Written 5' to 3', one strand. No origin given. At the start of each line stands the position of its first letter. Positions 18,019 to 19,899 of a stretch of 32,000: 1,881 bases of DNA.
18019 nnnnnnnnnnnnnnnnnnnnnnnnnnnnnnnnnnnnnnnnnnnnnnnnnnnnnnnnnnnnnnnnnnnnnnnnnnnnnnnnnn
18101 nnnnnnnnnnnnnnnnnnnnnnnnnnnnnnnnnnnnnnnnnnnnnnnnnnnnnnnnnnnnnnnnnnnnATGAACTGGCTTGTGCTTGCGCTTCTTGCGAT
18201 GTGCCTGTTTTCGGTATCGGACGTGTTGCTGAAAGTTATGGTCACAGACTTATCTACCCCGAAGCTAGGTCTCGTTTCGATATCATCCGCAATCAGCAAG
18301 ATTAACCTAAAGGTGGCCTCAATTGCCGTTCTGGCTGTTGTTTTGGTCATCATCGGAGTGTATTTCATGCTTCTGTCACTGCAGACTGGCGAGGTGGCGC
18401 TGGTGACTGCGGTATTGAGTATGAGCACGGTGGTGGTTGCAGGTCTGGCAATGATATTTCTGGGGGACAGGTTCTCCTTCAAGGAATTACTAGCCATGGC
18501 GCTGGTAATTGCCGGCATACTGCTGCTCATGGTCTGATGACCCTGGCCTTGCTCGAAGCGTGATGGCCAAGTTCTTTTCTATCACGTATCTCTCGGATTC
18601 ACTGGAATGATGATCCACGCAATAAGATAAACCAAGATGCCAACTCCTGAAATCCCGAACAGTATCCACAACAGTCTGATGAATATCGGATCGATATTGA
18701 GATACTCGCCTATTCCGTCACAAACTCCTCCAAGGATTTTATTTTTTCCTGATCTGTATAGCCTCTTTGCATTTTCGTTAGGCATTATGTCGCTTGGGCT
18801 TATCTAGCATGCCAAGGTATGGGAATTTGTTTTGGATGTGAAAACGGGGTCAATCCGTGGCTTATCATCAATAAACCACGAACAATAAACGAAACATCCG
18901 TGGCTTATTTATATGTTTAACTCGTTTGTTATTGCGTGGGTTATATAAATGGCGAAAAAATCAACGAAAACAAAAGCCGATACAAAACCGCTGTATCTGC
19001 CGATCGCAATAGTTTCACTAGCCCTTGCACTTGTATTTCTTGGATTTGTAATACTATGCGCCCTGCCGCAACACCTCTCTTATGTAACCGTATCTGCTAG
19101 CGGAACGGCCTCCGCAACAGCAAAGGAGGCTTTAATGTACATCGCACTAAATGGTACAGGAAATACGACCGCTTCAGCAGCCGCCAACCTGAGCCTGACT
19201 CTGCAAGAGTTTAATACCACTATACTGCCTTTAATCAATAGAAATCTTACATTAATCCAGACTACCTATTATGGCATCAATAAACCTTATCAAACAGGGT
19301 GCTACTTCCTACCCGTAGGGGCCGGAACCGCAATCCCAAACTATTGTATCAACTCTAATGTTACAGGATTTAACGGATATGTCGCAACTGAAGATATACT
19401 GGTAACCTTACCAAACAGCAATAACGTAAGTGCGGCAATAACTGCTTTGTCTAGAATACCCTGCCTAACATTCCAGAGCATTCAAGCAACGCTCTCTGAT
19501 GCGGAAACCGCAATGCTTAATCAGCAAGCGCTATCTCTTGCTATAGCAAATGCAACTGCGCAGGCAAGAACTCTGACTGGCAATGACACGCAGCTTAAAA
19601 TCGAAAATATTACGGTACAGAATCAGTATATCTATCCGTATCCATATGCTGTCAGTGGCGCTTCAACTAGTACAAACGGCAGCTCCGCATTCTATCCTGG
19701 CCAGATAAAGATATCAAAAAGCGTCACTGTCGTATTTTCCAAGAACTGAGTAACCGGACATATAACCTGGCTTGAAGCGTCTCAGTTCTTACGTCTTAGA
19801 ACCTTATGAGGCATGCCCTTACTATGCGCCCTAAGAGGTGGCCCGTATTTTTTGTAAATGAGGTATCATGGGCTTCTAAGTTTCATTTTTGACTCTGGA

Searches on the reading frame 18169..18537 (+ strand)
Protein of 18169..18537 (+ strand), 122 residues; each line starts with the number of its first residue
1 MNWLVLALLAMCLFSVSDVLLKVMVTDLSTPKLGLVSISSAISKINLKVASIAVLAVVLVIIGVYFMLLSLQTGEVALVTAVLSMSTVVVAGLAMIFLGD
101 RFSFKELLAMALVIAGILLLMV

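Call 71: search_protein_families(library=pfam, proteins=[window:18169-18537:+], max_evalue=0.01)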
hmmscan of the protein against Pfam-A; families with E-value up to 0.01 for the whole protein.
window:18169-18537:+ (122 aa): 1 family
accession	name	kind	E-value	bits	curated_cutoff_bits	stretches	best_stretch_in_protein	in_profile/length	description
PF00892.27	EamA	-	5.3e-10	40.2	28.2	1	3-121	3-134/135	EamA-like transporter family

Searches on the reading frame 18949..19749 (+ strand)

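Call 57: search_protein_families(library=ncbifam, proteins=[window:18949-19749:+], max_evalue=0.001)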
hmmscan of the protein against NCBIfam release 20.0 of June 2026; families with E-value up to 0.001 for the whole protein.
window:18949-19749:+ (266 aa): 1 family
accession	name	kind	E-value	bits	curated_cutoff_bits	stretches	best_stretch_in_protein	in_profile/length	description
NF008299.0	PRK11087.1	equivalog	0.00026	20.4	249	1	130-264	97-235/238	oxidative stress defense protein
